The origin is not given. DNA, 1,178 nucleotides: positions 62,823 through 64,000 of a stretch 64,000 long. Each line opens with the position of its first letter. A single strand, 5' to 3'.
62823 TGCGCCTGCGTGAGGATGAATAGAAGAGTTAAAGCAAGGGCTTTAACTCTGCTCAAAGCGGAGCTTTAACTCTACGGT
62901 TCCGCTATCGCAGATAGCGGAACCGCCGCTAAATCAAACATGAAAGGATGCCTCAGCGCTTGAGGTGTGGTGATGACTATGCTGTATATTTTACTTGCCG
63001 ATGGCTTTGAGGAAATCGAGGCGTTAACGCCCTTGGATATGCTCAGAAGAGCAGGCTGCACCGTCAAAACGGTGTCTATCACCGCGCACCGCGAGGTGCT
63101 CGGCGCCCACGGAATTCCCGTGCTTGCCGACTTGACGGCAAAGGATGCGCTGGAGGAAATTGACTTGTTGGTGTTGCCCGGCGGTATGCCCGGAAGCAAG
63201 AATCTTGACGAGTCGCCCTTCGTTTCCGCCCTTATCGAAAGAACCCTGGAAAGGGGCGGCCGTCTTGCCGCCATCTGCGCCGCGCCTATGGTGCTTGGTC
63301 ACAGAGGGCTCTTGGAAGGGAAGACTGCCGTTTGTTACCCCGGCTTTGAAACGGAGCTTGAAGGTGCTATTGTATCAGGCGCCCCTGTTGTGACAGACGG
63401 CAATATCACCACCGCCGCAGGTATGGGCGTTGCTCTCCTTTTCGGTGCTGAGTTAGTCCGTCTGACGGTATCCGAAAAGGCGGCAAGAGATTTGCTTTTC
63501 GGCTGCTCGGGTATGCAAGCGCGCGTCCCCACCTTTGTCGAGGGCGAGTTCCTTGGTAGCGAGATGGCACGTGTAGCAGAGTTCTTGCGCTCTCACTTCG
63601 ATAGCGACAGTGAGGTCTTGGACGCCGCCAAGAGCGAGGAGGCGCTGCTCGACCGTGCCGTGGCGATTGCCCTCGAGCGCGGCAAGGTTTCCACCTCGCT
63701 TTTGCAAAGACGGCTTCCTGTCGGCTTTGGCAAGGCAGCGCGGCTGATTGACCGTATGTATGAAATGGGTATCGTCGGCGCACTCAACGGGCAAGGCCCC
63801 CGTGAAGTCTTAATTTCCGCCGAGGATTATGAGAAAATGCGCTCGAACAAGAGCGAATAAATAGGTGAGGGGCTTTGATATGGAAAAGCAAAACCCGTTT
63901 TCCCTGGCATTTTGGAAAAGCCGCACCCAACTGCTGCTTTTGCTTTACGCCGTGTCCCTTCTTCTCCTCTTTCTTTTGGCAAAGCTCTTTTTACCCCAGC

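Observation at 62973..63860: DJ-1/PfpI enzyme fused to a duplicated FtsK gamma (KOPS/XerD-interacting) winged helix, directly downstream of ftsK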

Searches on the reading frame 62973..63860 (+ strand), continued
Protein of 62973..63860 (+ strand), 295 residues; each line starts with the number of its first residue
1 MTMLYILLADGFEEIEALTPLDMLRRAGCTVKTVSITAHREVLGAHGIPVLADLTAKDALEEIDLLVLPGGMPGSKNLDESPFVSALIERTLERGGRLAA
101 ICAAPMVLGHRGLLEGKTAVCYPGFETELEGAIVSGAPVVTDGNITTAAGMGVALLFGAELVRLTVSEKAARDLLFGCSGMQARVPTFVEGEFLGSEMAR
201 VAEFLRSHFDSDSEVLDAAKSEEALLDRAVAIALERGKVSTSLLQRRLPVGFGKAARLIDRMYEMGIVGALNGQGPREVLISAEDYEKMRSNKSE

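Call 58: search_protein_families(library=pfam, proteins=[P0121, P0122, P0123, P0124, P0126, P0129, P0136, P0139, P0140, P0155], max_evalue=0.001)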
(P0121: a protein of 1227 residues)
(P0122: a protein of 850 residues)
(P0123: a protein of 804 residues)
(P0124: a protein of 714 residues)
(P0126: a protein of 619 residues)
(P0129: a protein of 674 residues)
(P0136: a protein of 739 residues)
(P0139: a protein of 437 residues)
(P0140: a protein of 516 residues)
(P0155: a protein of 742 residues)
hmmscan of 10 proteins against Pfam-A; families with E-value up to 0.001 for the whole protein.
P0121 (1227 aa): 14 families
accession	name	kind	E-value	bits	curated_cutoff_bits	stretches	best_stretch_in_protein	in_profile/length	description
PF01580.24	FtsK_SpoIIIE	-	7.9e-102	339.8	24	2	851-1044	1-221/221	FtsK/SpoIIIE family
PF09397.16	FtsK_gamma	-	3.7e-42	142.3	30.6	2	1154-1214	3-63/63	Ftsk gamma domain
PF01965.30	DJ-1_PfpI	-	2.2e-37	128.9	26.6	1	2-161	3-164/165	DJ-1/PfpI family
PF17854.6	FtsK_alpha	-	2.4e-25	89.1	22.9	1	745-844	1-101/101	FtsK alpha domain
PF01935.23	DUF87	-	1.2e-13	52.1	23.2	2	330-446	25-103/220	Helicase HerA, central domain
PF12846.13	AAA_10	-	3.2e-07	30.2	27.5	0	329-394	22-78/362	AAA-like domain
PF13191.12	AAA_16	-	6.1e-07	30.5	32.6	0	328-440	24-141/167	AAA ATPase domain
PF00004.35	AAA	-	2.9e-06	28.2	21.2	0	334-477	4-112/131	ATPase family associated with various cellular activities (AAA)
PF20703.3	nSTAND1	-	1e-05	25.8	27.1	0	319-470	24-156/379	Novel STAND NTPase 1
PF13401.12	AAA_22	-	7.7e-05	23.4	27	0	331-454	8-104/130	AAA domain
PF00437.27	T2SSE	-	0.00016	20.9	24.9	0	891-915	145-169/370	Type II/IV secretion system protein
PF05673.19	DUF815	-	0.00017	21.3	23.8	0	330-372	55-93/249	Protein of unknown function (DUF815)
PF13245.12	AAA_19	-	0.0003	21.4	25.1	0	325-446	9-105/134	AAA domain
PF00910.28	RNA_helicase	-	0.00059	20.7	21.5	0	332-374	2-44/105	RNA helicase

P0122 (850 aa): 8 families
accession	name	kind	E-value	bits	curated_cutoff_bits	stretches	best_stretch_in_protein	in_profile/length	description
PF01580.24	FtsK_SpoIIIE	-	1.5e-54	185.3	24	1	451-642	3-220/221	FtsK/SpoIIIE family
PF01965.30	DJ-1_PfpI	-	5.8e-38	130.7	26.6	1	2-161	3-164/165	DJ-1/PfpI family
PF09397.16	FtsK_gamma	-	2.2e-34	117.4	30.6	2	759-818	3-62/63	Ftsk gamma domain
PF17854.6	FtsK_alpha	-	3.5e-26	91.8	22.9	1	340-442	1-101/101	FtsK alpha domain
PF01935.23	DUF87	-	4.6e-05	24.1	23.2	1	477-534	12-67/220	Helicase HerA, central domain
PF12846.13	AAA_10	-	6e-05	22.7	27.5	0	481-529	16-60/362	AAA-like domain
PF13191.12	AAA_16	-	8.8e-05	23.5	32.6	1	487-625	25-161/167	AAA ATPase domain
PF20703.3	nSTAND1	-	0.00036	20.7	27.1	1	459-638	8-159/379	Novel STAND NTPase 1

P0123 (804 aa): 6 families
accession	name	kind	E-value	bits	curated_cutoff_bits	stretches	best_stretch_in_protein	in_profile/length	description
PF01580.24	FtsK_SpoIIIE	-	7.4e-52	176.4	24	1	328-511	10-221/221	FtsK/SpoIIIE family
PF01965.30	DJ-1_PfpI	-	1.6e-35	122.8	26.6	1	2-161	3-162/165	DJ-1/PfpI family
PF09397.16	FtsK_gamma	-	8e-30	102.8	30.6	2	616-674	4-62/63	Ftsk gamma domain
PF17854.6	FtsK_alpha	-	1e-08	35.7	22.9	1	219-312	3-101/101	FtsK alpha domain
PF01935.23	DUF87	-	1.1e-05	26.1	23.2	1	345-396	11-61/220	Helicase HerA, central domain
PF12846.13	AAA_10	-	2.9e-05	23.7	27.5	1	354-408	20-70/362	AAA-like domain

P0124 (714 aa): 5 families
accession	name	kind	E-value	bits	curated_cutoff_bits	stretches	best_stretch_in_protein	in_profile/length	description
PF01580.24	FtsK_SpoIIIE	-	3.8e-52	177.4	24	1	340-526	3-220/221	FtsK/SpoIIIE family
PF01965.30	DJ-1_PfpI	-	1.4e-35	123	26.6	1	2-161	3-164/165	DJ-1/PfpI family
PF17854.6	FtsK_alpha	-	1.8e-26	92.7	22.9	1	231-331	1-101/101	FtsK alpha domain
PF09397.16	FtsK_gamma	-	5.8e-21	74.4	30.6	1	640-699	3-62/63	Ftsk gamma domain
PF01935.23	DUF87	-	3.9e-05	24.3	23.2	1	369-421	15-65/220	Helicase HerA, central domain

P0126 (619 aa): 3 families
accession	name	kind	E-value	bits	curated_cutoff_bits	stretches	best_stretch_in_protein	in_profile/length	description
PF01965.30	DJ-1_PfpI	-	3.8e-33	115.1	26.6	1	2-161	3-164/165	DJ-1/PfpI family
PF09397.16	FtsK_gamma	-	7.8e-23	80.4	30.6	1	198-257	3-62/63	Ftsk gamma domain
PF01580.24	FtsK_SpoIIIE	-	3.1e-17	63.2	24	1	369-528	4-166/221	FtsK/SpoIIIE family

P0129 (674 aa): 5 families
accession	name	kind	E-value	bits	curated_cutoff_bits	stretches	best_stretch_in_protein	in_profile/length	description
PF01580.24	FtsK_SpoIIIE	-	6.2e-54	183.2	24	1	291-483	1-220/221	FtsK/SpoIIIE family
PF01965.30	DJ-1_PfpI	-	8.7e-32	110.6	26.6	1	2-161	3-164/165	DJ-1/PfpI family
PF09397.16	FtsK_gamma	-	2.6e-23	81.9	30.6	1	601-659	4-62/63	Ftsk gamma domain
PF17854.6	FtsK_alpha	-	1.6e-14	54.3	22.9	1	186-284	2-101/101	FtsK alpha domain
PF12846.13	AAA_10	-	6.5e-05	22.6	27.5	0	327-370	20-59/362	AAA-like domain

P0136 (739 aa): 7 families
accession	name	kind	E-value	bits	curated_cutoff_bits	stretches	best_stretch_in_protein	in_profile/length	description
PF01965.30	DJ-1_PfpI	-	4.8e-151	498.6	26.6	4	215-381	1-164/165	DJ-1/PfpI family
PF17124.11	ThiJ_like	-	4.2e-13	50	30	0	625-687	83-153/186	ThiJ/PfpI family-like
PF07685.20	GATase_3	-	4.3e-11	43.2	27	0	88-149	26-90/196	CobB/CobQ-like glutamine amidotransferase domain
PF18011.7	Catalase_C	-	6.6e-07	29.5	24.6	0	94-158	49-124/150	C-terminal domain found in long catalases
PF00781.29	DAGK_cat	-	1.2e-05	25.3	23.6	0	619-642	48-71/125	Diacylglycerol kinase catalytic domain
PF09897.14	DUF2124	-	3.7e-05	24.1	27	0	443-493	69-118/141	Uncharacterized protein conserved in archaea (DUF2124)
PF00117.34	GATase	-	0.00011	22.4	22.8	0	96-141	38-79/190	Glutamine amidotransferase class-I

P0139 (437 aa): 2 families
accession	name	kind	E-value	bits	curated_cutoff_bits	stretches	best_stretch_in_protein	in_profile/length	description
PF01965.30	DJ-1_PfpI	-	3.9e-88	293.9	26.6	2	255-417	2-164/165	DJ-1/PfpI family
PF17124.11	ThiJ_like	-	0.0003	21.1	30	0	109-184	84-166/186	ThiJ/PfpI family-like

P0140 (516 aa): 2 families
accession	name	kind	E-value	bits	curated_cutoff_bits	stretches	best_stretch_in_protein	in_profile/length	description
PF01965.30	DJ-1_PfpI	-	2.4e-90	301.1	26.6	2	119-282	1-164/165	DJ-1/PfpI family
PF07685.20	GATase_3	-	6e-05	23.2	27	0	362-427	15-83/196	CobB/CobQ-like glutamine amidotransferase domain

P0155 (742 aa): 5 families
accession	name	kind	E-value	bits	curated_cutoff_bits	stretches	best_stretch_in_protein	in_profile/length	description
PF09397.16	FtsK_gamma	-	5.8e-60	199.3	30.6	3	485-545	3-63/63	Ftsk gamma domain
PF01580.24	FtsK_SpoIIIE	-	9.1e-55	185.9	24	1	178-369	2-220/221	FtsK/SpoIIIE family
PF17854.6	FtsK_alpha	-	1.6e-24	86.5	22.9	1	70-170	1-101/101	FtsK alpha domain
PF01935.23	DUF87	-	3.7e-06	27.6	23.2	1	201-255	6-61/220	Helicase HerA, central domain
PF12846.13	AAA_10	-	0.00031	20.3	27.5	0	213-257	20-60/362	AAA-like domain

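Call 60: find_encoding_contigs(protein=P0124, flank=6000, max_places=2)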
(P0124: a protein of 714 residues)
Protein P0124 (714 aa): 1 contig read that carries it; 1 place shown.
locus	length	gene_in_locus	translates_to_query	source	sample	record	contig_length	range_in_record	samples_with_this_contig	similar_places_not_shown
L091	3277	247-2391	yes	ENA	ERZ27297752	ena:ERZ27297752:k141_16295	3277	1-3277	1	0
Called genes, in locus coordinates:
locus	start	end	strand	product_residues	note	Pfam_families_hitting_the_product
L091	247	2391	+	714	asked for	PF01965:DJ-1_PfpI, PF17854:FtsK_alpha, PF01580:FtsK_SpoIIIE, PF09397:FtsK_gamma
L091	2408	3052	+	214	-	-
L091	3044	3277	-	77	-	?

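Call 61: list_cluster_members(proteins=[P0121, P0122, P0123, P0125, P0126, P0127, P0128, P0129, P0130, P0133])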
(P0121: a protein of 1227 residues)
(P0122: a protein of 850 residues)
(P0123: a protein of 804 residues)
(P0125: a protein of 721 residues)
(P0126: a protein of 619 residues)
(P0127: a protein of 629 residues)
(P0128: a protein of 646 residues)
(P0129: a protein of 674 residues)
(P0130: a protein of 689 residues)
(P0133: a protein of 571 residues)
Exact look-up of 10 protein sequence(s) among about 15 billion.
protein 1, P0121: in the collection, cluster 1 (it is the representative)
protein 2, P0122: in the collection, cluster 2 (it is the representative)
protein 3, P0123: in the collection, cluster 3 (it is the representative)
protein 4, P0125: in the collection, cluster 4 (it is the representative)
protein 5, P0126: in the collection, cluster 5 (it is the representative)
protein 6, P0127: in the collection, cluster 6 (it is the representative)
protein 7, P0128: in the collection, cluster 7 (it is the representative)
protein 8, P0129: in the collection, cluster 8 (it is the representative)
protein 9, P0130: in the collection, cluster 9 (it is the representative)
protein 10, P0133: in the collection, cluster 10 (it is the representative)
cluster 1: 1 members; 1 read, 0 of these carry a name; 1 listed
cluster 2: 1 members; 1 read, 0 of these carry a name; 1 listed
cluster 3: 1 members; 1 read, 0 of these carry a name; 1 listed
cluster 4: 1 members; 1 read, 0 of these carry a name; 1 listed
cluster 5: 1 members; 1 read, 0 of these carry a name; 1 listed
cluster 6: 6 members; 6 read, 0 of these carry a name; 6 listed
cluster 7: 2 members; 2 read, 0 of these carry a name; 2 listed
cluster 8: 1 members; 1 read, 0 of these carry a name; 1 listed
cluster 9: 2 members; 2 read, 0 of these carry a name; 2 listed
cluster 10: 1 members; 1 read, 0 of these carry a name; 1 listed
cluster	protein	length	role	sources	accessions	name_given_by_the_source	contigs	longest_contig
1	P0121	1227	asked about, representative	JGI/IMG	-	-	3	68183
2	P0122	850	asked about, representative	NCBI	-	-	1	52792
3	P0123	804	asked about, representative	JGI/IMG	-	-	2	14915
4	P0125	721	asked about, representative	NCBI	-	-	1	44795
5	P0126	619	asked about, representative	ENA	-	-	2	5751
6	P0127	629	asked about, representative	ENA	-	-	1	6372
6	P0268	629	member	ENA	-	-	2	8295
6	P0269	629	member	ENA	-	-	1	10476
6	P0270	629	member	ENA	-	-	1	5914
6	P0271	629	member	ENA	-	-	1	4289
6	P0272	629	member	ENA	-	-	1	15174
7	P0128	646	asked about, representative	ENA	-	-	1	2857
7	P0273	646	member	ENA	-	-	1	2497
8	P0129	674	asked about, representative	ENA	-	-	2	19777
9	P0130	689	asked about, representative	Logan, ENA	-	-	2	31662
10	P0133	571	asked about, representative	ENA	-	-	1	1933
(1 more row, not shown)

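Call 63: find_encoding_contigs(protein=P0122, flank=7000, max_places=1)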
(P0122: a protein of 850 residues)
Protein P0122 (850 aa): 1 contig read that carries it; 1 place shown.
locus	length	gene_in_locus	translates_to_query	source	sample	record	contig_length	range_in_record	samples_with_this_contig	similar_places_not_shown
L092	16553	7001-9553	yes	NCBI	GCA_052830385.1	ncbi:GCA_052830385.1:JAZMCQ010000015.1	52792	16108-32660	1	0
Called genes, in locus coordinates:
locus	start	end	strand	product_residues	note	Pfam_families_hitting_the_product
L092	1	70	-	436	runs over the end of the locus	PF17820:PDZ_6, PF19238:Radical_SAM_2, PF04055:Radical_SAM (faint), PF04459:DUF512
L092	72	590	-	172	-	PF04892:VanZ-LLP1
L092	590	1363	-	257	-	PF08238:Sel1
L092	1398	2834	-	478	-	PF01406:tRNA-synt_1e, PF09334:tRNA-synt_1g (faint)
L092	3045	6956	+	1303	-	PF13491:FtsK_4TM (weak), PF17854:FtsK_alpha, PF01580:FtsK_SpoIIIE, PF09397:FtsK_gamma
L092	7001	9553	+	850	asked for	PF01965:DJ-1_PfpI, PF09397:FtsK_gamma, PF17854:FtsK_alpha, PF01580:FtsK_SpoIIIE, PF09397:FtsK_gamma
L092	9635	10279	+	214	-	-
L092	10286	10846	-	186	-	PF01520:Amidase_3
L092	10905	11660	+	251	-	PF01171:ATP_bind_3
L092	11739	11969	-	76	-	-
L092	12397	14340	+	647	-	PF07973:tRNA_SAD, PF00587:tRNA-synt_2b, PF03129:HGTP_anticodon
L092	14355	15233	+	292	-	PF01263:Aldose_epim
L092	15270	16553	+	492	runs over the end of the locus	PF13306:LRR_5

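Call 66: find_encoding_contigs(protein=P0125, flank=7000, max_places=1)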
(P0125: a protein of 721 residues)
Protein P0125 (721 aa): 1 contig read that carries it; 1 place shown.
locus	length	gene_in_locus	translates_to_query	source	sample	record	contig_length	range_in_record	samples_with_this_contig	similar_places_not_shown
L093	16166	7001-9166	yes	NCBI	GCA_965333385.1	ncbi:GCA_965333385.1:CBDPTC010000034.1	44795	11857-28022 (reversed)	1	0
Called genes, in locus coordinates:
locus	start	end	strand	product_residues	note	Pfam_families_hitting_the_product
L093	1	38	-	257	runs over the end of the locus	PF08238:Sel1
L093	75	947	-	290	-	PF00892:EamA, PF03151:TPT, PF00892:EamA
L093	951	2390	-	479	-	PF01406:tRNA-synt_1e, PF09334:tRNA-synt_1g (faint)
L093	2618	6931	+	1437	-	PF17854:FtsK_alpha, PF01580:FtsK_SpoIIIE, PF09397:FtsK_gamma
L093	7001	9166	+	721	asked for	PF01965:DJ-1_PfpI, PF17854:FtsK_alpha, PF01580:FtsK_SpoIIIE, PF09397:FtsK_gamma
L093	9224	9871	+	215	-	-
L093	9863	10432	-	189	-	PF01520:Amidase_3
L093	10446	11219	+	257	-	PF01171:ATP_bind_3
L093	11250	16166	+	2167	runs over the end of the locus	PF09479:Flg_new, PF13306:LRR_5, PF13855:LRR_8 (faint), PF13306:LRR_5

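Call 70: search_protein_families(library=pfam, proteins=[L090:1367-2020:+, L092:9635-10279:+], max_evalue=0.01)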
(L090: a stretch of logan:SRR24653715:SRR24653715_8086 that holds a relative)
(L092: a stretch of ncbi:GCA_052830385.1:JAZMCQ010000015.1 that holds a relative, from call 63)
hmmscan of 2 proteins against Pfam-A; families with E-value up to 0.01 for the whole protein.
L090:1367-2020:+ (218 aa): 1 family
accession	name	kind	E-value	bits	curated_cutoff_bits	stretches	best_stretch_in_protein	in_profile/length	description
PF02517.21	Rce1-like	-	1.2e-09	38.8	22.4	1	128-207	5-86/93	Type II CAAX prenyl endopeptidase Rce1-like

L092:9635-10279:+ (214 aa): 0 families

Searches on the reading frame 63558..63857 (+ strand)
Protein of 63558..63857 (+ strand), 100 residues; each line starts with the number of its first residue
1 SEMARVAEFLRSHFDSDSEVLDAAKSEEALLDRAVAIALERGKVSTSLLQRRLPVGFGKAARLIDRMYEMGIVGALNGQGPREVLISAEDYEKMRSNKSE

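Call 33: search_solved_structures(query=window:63558-63857:+, max_evalue=0.01, show_alignments=3)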
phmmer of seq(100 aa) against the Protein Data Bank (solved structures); distinct sequences matched with E-value up to 0.01: 6.
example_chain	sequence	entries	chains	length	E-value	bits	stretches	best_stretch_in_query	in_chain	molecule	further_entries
2j5o_A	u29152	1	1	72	3.9e-09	39.9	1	26-88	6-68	DNA TRANSLOCASE FTSK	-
2ve8_A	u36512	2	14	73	4.2e-09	39.8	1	26-88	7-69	DNA TRANSLOCASE FTSK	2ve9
2iut_A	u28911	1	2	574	2.2e-08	37.5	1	25-94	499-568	DNA TRANSLOCASE FTSK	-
2j5p_A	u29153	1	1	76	3.8e-08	36.8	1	25-86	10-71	DNA TRANSLOCASE FTSK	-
2ius_A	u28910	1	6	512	1.2e-07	35.2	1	20-86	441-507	DNA TRANSLOCASE FTSK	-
5dcf_A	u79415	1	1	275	2.7e-07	34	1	24-86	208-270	Tyrosine recombinase XerD,DNA translocase FtsK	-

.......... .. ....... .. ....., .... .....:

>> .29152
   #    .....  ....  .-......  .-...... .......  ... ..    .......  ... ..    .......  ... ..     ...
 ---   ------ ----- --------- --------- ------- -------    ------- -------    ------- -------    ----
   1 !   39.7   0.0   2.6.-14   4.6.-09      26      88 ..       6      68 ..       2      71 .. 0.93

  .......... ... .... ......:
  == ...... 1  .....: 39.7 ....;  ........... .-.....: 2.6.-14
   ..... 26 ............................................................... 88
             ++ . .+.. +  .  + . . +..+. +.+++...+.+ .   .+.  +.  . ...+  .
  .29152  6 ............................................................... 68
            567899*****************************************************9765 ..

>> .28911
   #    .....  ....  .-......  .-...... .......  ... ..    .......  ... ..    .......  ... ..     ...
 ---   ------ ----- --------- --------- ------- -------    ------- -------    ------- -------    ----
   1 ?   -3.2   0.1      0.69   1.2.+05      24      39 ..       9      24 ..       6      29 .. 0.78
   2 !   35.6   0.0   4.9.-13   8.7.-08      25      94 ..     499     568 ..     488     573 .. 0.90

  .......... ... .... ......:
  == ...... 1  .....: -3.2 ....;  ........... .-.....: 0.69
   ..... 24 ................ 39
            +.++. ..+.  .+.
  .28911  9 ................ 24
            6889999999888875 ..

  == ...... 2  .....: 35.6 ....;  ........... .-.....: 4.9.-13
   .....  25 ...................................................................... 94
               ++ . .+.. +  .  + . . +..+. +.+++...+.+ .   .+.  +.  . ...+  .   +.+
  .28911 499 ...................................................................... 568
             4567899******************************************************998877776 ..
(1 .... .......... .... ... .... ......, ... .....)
